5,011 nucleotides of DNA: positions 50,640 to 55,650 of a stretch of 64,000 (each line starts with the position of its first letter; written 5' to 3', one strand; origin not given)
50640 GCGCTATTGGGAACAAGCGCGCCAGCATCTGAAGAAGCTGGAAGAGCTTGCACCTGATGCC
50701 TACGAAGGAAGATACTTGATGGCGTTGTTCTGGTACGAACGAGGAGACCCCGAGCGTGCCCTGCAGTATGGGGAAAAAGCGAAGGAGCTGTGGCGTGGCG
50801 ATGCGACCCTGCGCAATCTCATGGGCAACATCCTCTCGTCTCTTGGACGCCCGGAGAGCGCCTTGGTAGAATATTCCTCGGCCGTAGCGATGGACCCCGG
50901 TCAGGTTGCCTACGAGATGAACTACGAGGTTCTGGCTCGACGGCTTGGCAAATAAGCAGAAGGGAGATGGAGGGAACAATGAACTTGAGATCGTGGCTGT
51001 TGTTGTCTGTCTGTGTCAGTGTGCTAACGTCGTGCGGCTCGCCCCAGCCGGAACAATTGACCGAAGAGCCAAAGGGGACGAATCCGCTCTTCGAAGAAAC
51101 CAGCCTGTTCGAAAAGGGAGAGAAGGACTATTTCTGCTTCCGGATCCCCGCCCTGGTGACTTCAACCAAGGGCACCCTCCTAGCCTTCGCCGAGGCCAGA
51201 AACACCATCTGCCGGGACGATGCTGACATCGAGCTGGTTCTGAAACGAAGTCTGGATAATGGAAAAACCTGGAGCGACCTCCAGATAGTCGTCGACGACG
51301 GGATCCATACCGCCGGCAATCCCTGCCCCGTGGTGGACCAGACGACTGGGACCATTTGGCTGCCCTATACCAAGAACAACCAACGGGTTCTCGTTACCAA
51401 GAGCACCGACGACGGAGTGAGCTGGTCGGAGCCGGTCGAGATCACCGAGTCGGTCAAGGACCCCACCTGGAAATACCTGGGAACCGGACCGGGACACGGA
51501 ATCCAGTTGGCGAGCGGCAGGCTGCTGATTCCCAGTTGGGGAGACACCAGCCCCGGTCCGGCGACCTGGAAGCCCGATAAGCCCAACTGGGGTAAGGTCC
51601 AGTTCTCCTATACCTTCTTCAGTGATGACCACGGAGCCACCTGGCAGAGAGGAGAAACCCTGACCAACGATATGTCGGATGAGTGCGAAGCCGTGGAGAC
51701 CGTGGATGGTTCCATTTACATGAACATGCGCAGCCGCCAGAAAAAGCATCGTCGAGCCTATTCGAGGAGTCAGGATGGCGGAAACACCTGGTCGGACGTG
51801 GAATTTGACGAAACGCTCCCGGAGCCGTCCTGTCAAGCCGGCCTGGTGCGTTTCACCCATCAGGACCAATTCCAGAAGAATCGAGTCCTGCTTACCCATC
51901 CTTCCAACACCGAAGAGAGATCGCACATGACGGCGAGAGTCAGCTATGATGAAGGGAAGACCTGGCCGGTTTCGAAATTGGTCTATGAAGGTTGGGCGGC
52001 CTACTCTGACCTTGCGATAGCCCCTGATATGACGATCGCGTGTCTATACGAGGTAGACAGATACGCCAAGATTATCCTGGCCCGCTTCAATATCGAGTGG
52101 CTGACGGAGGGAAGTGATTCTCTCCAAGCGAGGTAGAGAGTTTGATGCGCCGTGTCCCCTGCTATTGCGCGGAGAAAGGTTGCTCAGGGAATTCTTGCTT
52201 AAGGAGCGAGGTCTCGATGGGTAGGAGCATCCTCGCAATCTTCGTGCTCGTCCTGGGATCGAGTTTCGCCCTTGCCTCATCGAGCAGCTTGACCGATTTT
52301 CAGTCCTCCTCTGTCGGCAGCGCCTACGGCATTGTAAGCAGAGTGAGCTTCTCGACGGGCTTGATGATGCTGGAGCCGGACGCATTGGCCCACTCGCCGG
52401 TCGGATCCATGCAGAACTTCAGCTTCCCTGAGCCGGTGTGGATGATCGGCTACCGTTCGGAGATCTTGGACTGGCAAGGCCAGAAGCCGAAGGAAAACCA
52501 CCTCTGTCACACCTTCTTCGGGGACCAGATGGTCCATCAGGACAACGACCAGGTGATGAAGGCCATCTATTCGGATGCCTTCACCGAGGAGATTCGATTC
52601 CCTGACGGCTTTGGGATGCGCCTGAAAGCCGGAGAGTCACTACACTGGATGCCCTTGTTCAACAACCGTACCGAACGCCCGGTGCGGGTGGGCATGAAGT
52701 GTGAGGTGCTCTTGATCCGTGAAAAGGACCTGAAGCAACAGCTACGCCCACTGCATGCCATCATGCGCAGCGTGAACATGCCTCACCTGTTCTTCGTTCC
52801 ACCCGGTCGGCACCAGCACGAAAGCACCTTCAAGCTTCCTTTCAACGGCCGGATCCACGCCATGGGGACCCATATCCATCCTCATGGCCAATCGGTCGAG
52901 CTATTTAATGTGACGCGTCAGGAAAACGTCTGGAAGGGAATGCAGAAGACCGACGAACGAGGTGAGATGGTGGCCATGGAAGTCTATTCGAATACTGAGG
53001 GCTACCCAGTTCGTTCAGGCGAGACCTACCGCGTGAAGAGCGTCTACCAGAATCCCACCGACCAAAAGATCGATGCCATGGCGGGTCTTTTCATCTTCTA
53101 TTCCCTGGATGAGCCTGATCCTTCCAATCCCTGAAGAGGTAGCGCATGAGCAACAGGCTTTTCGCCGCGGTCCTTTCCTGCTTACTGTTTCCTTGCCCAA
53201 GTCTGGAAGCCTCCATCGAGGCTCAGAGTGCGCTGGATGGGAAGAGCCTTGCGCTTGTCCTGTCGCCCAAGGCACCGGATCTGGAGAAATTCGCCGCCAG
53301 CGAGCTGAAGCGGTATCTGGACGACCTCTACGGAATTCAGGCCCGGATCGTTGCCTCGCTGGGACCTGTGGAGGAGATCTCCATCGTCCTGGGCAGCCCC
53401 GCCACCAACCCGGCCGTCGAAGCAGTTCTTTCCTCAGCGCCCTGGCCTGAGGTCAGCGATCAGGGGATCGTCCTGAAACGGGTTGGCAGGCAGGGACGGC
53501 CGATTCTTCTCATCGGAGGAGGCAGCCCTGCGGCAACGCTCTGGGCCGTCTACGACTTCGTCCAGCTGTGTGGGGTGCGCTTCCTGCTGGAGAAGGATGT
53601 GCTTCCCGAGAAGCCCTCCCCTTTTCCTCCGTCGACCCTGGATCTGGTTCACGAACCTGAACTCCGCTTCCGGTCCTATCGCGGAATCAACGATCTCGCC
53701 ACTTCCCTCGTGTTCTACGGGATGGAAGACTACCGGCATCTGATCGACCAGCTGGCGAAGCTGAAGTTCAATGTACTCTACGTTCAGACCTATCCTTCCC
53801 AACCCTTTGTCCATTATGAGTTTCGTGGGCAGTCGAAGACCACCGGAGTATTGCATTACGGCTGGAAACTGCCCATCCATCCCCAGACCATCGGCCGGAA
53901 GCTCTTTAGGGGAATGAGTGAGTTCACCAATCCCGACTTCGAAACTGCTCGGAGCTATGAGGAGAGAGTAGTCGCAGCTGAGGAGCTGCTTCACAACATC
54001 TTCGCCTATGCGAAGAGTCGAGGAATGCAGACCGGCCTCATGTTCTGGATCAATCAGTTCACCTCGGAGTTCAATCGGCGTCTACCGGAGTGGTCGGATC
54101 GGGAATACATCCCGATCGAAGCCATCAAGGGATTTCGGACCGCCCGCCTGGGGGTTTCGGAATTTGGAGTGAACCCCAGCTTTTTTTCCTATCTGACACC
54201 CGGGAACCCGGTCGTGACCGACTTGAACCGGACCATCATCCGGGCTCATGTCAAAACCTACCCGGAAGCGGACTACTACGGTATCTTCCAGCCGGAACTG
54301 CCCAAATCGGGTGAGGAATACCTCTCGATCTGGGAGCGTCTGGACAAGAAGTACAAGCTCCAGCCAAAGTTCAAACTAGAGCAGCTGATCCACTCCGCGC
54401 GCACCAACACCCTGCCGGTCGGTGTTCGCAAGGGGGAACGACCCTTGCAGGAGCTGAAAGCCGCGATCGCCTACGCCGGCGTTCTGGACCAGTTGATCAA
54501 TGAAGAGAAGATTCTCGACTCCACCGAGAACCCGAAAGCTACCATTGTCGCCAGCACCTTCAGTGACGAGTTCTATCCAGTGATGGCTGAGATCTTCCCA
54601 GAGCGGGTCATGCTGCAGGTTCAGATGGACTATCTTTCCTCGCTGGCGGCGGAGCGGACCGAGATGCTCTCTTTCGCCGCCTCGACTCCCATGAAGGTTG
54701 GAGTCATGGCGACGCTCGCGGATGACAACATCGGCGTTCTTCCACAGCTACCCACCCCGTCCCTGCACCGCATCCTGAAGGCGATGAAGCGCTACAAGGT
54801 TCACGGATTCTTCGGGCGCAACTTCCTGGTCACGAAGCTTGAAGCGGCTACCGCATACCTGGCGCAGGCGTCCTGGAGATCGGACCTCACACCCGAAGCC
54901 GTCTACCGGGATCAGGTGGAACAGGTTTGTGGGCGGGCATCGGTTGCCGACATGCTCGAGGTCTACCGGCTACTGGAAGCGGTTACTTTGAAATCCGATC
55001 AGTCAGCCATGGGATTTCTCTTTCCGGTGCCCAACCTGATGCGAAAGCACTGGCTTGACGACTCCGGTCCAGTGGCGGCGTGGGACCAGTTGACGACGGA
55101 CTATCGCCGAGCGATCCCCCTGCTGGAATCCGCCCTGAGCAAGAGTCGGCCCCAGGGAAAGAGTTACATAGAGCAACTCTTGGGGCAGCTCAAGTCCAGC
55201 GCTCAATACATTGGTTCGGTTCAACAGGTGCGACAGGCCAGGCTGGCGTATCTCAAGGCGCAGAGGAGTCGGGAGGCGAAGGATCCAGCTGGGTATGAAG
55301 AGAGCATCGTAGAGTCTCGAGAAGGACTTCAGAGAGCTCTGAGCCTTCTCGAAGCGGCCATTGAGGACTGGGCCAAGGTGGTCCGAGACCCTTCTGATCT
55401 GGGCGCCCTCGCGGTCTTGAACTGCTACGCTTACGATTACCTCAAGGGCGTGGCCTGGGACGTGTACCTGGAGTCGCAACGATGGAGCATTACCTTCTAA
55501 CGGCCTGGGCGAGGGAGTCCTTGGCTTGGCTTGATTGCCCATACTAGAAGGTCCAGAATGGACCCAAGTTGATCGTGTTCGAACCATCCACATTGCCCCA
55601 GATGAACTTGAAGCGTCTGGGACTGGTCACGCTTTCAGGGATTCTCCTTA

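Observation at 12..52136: Three-fold GH33 sialidase expansion together with a BNR protein, a deacetylase fusion and a DHDPS-family lyase in an Acidobacteria-like genome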

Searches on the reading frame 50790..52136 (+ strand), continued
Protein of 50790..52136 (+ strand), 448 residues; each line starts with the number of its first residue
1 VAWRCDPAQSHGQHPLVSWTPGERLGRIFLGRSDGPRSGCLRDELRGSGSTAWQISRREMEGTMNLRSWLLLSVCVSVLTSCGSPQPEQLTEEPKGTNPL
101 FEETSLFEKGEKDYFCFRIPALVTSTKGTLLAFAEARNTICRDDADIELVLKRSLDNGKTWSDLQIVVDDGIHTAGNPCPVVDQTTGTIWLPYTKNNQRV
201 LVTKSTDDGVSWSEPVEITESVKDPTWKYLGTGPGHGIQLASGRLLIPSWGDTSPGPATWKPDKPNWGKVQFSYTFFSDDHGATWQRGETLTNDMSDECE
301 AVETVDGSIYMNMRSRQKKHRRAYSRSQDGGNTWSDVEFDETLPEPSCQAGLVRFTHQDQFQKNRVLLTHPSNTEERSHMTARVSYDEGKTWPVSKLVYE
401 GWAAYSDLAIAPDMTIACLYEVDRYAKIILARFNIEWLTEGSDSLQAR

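Call 27: list_cluster_members(proteins=[P0001, P0002, P0006, P0049, P0051])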
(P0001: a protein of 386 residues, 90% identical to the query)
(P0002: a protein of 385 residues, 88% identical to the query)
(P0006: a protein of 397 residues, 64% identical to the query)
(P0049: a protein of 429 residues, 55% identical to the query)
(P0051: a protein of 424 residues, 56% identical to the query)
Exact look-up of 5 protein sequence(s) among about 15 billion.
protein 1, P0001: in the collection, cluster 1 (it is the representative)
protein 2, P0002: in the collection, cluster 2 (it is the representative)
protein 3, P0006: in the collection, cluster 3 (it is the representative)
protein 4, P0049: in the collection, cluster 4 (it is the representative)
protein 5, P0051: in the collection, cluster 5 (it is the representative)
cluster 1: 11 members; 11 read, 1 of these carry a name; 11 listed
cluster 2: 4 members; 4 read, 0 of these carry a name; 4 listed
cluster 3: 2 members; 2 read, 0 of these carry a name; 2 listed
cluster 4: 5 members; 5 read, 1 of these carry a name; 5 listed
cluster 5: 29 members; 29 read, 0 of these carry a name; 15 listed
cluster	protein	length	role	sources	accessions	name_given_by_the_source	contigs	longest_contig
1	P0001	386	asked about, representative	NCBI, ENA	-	-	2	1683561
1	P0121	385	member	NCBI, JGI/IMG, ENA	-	sialidase-1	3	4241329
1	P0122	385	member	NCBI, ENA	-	-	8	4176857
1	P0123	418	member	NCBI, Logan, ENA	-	-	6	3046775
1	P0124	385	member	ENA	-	-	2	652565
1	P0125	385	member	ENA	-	-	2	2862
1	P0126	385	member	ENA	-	-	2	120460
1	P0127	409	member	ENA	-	-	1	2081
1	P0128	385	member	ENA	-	-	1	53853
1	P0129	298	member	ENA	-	-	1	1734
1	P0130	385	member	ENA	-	-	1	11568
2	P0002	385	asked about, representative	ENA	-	-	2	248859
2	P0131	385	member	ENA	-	-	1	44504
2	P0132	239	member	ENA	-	-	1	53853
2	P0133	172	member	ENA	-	-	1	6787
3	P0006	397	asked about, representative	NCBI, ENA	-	-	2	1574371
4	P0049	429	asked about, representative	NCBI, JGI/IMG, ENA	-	sialidase-1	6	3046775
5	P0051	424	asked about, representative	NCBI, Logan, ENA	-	-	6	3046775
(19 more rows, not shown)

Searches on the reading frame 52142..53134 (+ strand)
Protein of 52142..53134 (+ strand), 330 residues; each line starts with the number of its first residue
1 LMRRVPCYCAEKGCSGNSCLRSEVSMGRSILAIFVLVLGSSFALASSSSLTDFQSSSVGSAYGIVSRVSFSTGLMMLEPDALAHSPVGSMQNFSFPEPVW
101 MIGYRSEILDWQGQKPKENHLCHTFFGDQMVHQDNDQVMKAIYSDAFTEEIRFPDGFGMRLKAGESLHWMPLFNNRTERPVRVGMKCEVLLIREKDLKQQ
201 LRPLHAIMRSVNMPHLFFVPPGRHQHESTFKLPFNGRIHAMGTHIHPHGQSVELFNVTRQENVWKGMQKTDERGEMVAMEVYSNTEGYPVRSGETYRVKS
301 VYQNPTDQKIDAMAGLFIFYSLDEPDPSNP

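Call 13: search_protein_families(library=pfam, proteins=[window:52142-53134:+], max_evalue=0.001)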
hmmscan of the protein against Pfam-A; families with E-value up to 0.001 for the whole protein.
window:52142-53134:+ (330 aa): 0 families

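Call 30: search_protein_families(library=ncbifam, proteins=[window:52142-53134:+], max_evalue=0.001)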
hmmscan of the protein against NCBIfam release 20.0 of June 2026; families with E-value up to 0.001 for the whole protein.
window:52142-53134:+ (330 aa): 0 families

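Call 44: search_solved_structures(query=window:52142-53134:+, max_evalue=1)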
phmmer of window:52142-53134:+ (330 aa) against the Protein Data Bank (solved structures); distinct sequences matched with E-value up to 1: 0.

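Call 66: search_protein_families(library=pfam, proteins=[window:52142-53134:+], max_evalue=5)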
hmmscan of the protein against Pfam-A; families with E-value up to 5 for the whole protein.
window:52142-53134:+ (330 aa): 1 family
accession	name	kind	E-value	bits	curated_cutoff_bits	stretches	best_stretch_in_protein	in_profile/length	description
PF05982.17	Sbt_1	-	0.032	14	27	1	30-83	62-115/308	Na+-dependent bicarbonate transporter superfamily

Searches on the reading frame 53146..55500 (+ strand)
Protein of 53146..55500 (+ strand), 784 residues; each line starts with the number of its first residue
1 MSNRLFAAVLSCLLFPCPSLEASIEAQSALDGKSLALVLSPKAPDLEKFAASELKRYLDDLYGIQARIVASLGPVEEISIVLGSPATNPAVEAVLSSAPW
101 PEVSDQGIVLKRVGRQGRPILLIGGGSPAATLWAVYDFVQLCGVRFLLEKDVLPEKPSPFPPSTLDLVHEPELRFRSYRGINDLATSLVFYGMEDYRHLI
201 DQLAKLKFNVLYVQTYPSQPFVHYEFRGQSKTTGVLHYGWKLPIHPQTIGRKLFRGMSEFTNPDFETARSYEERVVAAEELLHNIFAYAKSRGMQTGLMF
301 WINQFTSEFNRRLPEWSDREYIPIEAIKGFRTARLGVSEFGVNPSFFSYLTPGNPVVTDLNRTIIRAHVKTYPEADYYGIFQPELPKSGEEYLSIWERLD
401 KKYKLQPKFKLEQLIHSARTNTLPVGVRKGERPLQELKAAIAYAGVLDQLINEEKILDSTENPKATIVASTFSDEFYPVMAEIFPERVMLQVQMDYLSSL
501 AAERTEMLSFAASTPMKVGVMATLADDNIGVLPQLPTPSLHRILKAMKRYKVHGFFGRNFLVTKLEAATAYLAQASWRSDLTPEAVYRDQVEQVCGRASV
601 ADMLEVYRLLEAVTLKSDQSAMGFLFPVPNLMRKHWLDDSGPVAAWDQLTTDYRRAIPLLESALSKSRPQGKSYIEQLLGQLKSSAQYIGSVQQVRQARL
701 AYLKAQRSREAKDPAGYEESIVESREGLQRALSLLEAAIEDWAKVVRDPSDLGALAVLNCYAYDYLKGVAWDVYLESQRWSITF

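Call 13: search_protein_families(library=pfam, proteins=[window:53146-55500:+], max_evalue=0.001)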
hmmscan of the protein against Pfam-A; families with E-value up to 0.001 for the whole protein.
window:53146-55500:+ (784 aa): 0 families

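Call 30: search_protein_families(library=ncbifam, proteins=[window:53146-55500:+], max_evalue=0.001)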
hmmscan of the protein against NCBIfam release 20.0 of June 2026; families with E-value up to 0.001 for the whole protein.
window:53146-55500:+ (784 aa): 0 families

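Call 43: search_solved_structures(query=window:53146-55500:+, max_evalue=1)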
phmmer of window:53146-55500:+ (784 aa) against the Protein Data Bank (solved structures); distinct sequences matched with E-value up to 1: 3.
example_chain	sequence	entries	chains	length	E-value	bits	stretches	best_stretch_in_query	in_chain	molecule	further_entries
1h41_A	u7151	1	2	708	0.17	13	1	49-157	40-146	ALPHA-GLUCURONIDASE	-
1gqi_A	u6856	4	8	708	0.17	13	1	49-157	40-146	ALPHA-GLUCURONIDASE | ALPHA-D-GLUCURONIDASE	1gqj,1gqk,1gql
4rk9_A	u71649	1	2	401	0.48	11.6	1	399-513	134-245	Carbohydrate ABC transporter substrate-binding protein MsmE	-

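Call 66: search_protein_families(library=pfam, proteins=[window:53146-55500:+], max_evalue=5)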
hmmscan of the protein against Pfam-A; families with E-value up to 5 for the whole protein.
window:53146-55500:+ (784 aa): 1 family
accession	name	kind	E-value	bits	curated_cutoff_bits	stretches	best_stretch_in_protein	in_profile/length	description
PF03648.19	Glyco_hydro_67N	-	0.0039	17.8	24.3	1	45-138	31-120/120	Glycosyl hydrolase family 67 N-terminus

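Call 81: search_protein_representatives(protein=window:53146-55500:+)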
Query: 784 residues. Proteins with E-value up to 0.001 (for the whole library): 1452; up to 1e-10: 608; up to 1e-30: 223. The best 150 are listed.
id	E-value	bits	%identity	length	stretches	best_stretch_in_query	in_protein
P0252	0.0e+00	1058.2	62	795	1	31-784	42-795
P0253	2.7e-198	677.0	63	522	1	35-501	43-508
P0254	1.5e-129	449.7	36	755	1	25-768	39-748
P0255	3.1e-128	445.4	34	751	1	33-780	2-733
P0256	6.1e-128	444.4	34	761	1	35-774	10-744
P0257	1.1e-127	443.5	34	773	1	31-782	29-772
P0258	8.7e-123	427.4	34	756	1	33-781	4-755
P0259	4.0e-122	425.2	38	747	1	37-760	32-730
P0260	3.1e-120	418.9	35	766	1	35-770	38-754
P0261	4.7e-120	418.3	38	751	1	36-767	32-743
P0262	1.6e-117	410.0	35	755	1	37-781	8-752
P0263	1.3e-116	406.9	34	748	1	43-779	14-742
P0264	4.0e-114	398.7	35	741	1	35-765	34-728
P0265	2.8e-112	392.6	34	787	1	45-782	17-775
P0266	1.7e-108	380.1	32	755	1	41-782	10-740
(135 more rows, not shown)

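Call 90: predict_structure(alignment_id=A5)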
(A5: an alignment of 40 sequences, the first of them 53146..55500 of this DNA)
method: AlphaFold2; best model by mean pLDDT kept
length: 784 residues; sequences in the alignment: 40
mean_pLDDT: 91.5   pTM: 0.92
mean pLDDT of the five models: 91.5, 90.6, 90.0, 89.8, 89.2
residues with pLDDT >= 90: 636; 70-90: 95; 50-70: 27; < 50: 26
segments of 3 or more residues with pLDDT < 50: 1-23
pLDDT, mean of each block of 10 residues (from residue 1): 36 41 50 85 98 97 94 85 97 90 97 87 98 98 96 92 88 97 95 98 98 96 98 96 98 97 96 98 99 98 91 86 75 84 79 90 97 97 70 94 97 95 74 90 94 94 96 92 91 92 94 95 93 95 97 96 95 96 97 97 98 92 90 95 94 97 97 96 97 98 97 95 98 99 97 98 98 89 53
secondary structure, 60 per line:
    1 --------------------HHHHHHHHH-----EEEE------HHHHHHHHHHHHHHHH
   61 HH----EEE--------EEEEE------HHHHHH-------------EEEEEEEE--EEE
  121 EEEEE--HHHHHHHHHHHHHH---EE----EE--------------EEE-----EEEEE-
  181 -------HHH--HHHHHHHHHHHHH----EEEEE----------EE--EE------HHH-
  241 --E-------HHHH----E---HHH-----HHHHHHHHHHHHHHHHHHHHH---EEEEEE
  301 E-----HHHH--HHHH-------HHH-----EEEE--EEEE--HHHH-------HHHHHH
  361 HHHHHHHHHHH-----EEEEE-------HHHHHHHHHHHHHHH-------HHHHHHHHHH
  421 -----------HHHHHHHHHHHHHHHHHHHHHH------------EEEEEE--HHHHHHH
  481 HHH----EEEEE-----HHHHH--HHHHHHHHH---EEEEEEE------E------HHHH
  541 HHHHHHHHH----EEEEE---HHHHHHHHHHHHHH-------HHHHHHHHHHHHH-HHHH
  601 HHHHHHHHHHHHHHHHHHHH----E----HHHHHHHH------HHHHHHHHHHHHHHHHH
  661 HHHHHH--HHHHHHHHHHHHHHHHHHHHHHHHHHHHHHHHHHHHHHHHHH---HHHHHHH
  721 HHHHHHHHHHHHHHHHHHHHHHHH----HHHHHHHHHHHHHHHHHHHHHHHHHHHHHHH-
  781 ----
elements in order (helices of 4 or more, strands of 3 or more residues): H21-29 E35-38 H45-62 E67-69 E78-82 H89-94 E108-115 E118-125 H128-141 E167-169 E175-179 H193-205 E210-214 H251-254 H271-291 E295-301 H307-310 H313-316 E332-335 E338-341 H344-347 H355-371 E377-381 H389-403 H411-420 H432-453 E466-471 H474-483 E488-492 H498-502 H505-513 E517-523 H537-549 E554-558 H562-575 H583-595 H597-620 H630-637 H644-666 H669-710 H714-744 H749-779

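Call 93: fold_search(model_id=the predicted structure, library=pdb)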
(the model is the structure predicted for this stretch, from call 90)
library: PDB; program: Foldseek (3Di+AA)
matches with E <= 10: 688; with E <= 0.001: 94
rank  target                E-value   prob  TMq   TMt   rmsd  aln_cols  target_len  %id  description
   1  6hzg                  6.3e-15  1.00  0.46  0.51  11.2       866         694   10  BP0997, GH138 enzyme targeting pectin rhamnogalacturonan II (released 2019-03-20)
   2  5by3                  1.8e-14  1.00  0.47  0.48   9.6       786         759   13  A novel family GH115 4-O-Methyl-alpha-glucuronidase, BtGH115A, with specificity for decorated arabinogalactans (released 2015-07-22)
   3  6hzf_A                7.5e-14  1.00  0.45  0.42  10.9       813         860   10  BP0997, GH138 enzyme targeting pectin rhamnogalacturonan II (released 2019-03-20)
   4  4c90_B                8.2e-14  1.00  0.45  0.44   9.2       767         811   11  Evidence that GH115 alpha-glucuronidase activity is dependent on conformational flexibility (released 2013-11-13)
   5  6hzf_B                8.2e-14  1.00  0.46  0.43   9.9       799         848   11  BP0997, GH138 enzyme targeting pectin rhamnogalacturonan II (released 2019-03-20)
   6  1mqq                  9.8e-14  1.00  0.45  0.52  10.4       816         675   10  THE CRYSTAL STRUCTURE OF ALPHA-D-GLUCURONIDASE FROM BACILLUS STEAROTHERMOPHILUS T-1 COMPLEXED WITH GLUCURONIC ACID (released 2003-09-17)
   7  5a6b_D                1.4e-13  1.00  0.48  0.58   9.1       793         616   12  GH20C, Beta-hexosaminidase from Streptococcus pneumoniae in complex with PUGNAc (released 2015-09-23)
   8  4zmh_A                1.5e-13  1.00  0.47  0.40   9.3       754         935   11  Crystal structure of a five-domain GH115 alpha-Glucuronidase from the Marine Bacterium Saccharophagus degradans 2-40T (released 2016-05-04)
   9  1gql_B                1.7e-13  1.00  0.47  0.52   9.3       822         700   10  Structure of Pseudomonas cellulosa alpha-D-glucuronidase complexed with glucuronic acid and xylotriose (released 2002-09-26)
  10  1h41_B                1.8e-13  1.00  0.47  0.52   9.3       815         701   10  Pseudomonas cellulosa E292A alpha-D-glucuronidase mutant complexed with aldotriuronic acid (released 2003-05-01)
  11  1h41_A                1.8e-13  1.00  0.47  0.51   9.3       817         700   10  Pseudomonas cellulosa E292A alpha-D-glucuronidase mutant complexed with aldotriuronic acid (released 2003-05-01)
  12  1gql_A                2.2e-13  1.00  0.48  0.53   8.9       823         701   10  Structure of Pseudomonas cellulosa alpha-D-glucuronidase complexed with glucuronic acid and xylotriose (released 2002-09-26)
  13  7pxq                  2.8e-13  1.00  0.45  0.43   9.2       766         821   10  GH115 alpha-1,2-glucuronidase D303A (released 2022-01-19)
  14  1gqi_A                3.4e-13  1.00  0.47  0.51   9.6       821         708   10  Structure of Pseudomonas cellulosa alpha-D-glucuronidase (released 2002-09-26)
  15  4c91_A                4.7e-13  1.00  0.45  0.44   9.0       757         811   11  Evidence that GH115 alpha-glucuronidase activity is dependent on conformational flexibility (released 2013-11-13)
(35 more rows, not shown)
